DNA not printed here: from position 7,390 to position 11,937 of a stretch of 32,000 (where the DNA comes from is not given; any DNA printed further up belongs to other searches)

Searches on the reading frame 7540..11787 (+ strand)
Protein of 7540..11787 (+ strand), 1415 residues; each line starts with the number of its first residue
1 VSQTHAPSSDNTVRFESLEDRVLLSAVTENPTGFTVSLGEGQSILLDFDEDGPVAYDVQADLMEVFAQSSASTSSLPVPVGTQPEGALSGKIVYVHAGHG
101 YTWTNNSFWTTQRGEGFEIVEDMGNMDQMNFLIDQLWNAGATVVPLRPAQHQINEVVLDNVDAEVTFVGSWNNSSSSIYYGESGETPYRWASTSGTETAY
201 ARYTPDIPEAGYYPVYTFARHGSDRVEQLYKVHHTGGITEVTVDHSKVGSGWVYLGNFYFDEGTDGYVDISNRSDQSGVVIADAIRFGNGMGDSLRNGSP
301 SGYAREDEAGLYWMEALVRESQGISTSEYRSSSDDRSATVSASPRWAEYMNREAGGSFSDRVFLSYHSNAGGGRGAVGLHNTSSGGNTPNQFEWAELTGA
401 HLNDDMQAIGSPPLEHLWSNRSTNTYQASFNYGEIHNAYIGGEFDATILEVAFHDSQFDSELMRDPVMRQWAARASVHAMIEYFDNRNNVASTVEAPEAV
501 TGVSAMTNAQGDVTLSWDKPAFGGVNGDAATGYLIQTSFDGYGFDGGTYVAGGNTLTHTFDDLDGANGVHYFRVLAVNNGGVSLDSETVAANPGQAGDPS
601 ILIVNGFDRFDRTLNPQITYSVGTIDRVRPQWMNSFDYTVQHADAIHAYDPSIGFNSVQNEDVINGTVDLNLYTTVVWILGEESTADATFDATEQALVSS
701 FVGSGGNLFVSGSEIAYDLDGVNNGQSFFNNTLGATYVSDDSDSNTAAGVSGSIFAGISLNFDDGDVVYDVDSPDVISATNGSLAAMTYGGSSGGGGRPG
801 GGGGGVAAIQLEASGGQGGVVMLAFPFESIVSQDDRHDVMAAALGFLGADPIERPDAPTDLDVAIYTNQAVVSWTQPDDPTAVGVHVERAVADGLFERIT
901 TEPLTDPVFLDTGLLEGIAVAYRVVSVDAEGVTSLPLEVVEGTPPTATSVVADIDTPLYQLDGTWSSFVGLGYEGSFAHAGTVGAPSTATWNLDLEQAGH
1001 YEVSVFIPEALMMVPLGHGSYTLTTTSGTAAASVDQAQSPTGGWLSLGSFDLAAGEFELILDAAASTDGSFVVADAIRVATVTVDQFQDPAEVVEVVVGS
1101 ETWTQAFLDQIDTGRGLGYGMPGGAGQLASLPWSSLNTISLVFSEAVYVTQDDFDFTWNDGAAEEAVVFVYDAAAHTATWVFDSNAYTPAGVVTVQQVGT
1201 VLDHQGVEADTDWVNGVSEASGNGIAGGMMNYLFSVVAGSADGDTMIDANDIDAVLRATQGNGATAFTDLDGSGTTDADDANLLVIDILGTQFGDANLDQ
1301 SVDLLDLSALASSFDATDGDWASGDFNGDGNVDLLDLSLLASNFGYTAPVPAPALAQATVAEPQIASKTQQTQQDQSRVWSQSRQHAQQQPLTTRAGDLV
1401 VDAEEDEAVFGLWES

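Call 32: search_protein_families(library=ncbifam, proteins=[window:7540-11787:+], max_evalue=0.1)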
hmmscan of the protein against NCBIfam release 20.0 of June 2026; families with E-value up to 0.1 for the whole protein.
window:7540-11787:+ (1415 aa): 1 family
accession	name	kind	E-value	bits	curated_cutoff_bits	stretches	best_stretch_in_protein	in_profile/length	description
NF012209.1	LEPR-8K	domain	0.0055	16.3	17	1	14-26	2-14/24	LEPR-XLL domain-containing protein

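Call 33: search_protein_families(library=pfam, proteins=[window:7540-11787:+], max_evalue=0.01)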
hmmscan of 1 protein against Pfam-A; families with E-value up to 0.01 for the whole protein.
window:7540-11787:+ (1415 aa): 3 families
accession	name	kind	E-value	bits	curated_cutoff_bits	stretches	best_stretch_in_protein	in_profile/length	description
PF25275.1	Golvesin_C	-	8.5e-51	171.9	31.6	2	156-288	1-131/132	Golvesin C-terminal domain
PF00404.24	Dockerin_1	-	0.00015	22.4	22.9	1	1294-1341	2-53/57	Dockerin type I domain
PF00041.27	fn3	-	0.00038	21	25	0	499-589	2-81/84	Fibronectin type III domain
